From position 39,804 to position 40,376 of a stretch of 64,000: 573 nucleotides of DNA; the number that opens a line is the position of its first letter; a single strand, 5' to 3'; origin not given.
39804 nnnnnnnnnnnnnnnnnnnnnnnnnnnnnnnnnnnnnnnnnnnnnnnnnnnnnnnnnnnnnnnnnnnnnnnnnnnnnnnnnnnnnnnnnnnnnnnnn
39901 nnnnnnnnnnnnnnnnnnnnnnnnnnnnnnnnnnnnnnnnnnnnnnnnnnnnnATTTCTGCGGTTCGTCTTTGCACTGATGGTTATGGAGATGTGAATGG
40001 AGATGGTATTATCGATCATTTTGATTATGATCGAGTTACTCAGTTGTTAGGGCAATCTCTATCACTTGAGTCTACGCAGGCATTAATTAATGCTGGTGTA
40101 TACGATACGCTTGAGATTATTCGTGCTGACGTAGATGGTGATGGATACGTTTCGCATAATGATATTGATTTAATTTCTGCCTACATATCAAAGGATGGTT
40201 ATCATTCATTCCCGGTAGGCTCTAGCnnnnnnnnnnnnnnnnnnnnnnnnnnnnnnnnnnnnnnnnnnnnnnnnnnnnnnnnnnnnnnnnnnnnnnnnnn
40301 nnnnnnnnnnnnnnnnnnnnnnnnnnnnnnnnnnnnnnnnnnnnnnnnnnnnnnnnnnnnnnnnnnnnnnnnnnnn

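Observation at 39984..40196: Dockerin-like double EF-hand module inside a tail-fibre protein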

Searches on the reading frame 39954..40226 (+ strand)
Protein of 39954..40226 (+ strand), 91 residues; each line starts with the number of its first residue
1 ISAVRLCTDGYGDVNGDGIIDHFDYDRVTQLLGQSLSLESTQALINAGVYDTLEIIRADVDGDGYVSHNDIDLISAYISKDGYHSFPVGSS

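Call 3: search_protein_families(library=pfam, proteins=[window:39954-40226:+], max_evalue=1)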
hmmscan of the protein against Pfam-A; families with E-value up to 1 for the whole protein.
window:39954-40226:+ (91 aa): 7 families
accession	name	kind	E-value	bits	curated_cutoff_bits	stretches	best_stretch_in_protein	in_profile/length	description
PF00404.24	Dockerin_1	-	5e-09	36.7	22.9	1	11-78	1-56/57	Dockerin type I domain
PF00036.39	EF-hand_1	-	0.0039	17.1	25.4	1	58-70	9-21/29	EF hand domain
PF13202.12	EF-hand_5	-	0.0064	16.4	25.9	1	57-68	7-18/25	EF hand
PF13499.12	EF-hand_7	-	0.012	16.4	30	1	13-70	12-61/67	EF-hand domain pair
PF13405.12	EF-hand_6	-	0.047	13.9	25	0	58-71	9-22/30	EF-hand domain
PF13790.11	SR1P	-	0.24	12.1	26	1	17-35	10-28/37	SR1 protein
PF13517.12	FG-GAP_3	-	0.63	11.1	26.9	0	13-65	1-56/61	FG-GAP-like repeat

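Call 32: search_solved_structures(query=window:39954-40226:+, max_evalue=1, show_alignments=3)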
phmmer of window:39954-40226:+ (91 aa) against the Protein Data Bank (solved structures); distinct sequences matched with E-value up to 1: 139 (the best 60 are shown).
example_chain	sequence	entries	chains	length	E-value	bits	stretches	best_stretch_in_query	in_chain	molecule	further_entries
8x39_A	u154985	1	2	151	4.4e-05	27.1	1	44-82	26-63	Serine protease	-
8x3a_A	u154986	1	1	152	4.8e-05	27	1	44-82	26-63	Serine protease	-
1ohz_B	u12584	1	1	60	0.0081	19.8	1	12-78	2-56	ENDO-1,4-BETA-XYLANASE Y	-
2m7n_A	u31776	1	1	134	0.018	18.7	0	48-68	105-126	Calcium-binding protein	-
2ccl_B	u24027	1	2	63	0.018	18.7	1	12-78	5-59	ENDO-1,4-BETA-XYLANASE Y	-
2y3n_B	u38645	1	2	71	0.021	18.5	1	12-80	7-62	CELLULOSOMAL FAMILY-48 PROCESSIVE GLYCOSIDE HYDROLASE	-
1jfj_A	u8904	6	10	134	0.024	18.3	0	54-68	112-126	CALCIUM-BINDING PROTEIN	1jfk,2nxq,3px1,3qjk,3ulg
3ox6_A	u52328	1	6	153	0.034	17.8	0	21-71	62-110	Calcium-binding protein 1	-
4uyq_B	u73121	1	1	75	0.037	17.7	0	56-79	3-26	Cellulosomal scaffoldin adaptor protein B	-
4uyp_B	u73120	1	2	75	0.037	17.7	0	11-79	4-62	Cellulosomal scaffoldin adaptor protein B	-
2hps_A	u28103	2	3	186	0.045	17.5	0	55-80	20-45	coelenterazine-binding protein with bound coelenterazine | Coelenterazine-binding protein ca-bound apo form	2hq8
3ox5_A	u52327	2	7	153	0.052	17.2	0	21-71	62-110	Calcium-binding protein 1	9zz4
8aht_A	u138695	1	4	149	0.055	17.2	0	54-70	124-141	Calmodulin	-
4fl4_A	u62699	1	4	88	0.062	17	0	12-78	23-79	Glycoside hydrolase family 9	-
2lan_A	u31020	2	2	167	0.068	16.9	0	21-71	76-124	Calcium-binding protein 1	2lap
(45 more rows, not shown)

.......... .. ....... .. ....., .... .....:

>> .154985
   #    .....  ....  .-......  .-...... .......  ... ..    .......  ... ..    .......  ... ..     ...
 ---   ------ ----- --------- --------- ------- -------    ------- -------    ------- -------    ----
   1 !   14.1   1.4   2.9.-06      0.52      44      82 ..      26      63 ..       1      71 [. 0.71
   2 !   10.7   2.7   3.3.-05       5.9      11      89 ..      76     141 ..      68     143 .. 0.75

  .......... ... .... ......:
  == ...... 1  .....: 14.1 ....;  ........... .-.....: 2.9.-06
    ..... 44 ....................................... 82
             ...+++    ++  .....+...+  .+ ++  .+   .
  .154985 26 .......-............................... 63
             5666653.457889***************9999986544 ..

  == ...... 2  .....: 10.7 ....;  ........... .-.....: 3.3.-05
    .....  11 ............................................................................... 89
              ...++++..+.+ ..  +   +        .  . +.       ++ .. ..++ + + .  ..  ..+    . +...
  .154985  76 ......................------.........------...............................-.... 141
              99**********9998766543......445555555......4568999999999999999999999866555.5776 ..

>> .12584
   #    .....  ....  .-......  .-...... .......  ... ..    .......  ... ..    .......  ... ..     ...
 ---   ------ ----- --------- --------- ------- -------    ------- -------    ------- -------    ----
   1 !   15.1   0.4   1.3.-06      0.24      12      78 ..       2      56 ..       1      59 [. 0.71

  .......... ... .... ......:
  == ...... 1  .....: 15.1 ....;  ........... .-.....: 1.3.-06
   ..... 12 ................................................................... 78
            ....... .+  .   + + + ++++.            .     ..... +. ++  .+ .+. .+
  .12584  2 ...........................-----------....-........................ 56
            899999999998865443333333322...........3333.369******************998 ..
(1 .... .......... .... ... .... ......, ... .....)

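Call 38: search_dna_similar(query=window:39954-40226:+, collection=phages, mode=protein, max_evalue=0.01, max_rows=30)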
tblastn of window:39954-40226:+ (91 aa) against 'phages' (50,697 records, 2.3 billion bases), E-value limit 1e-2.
No match.
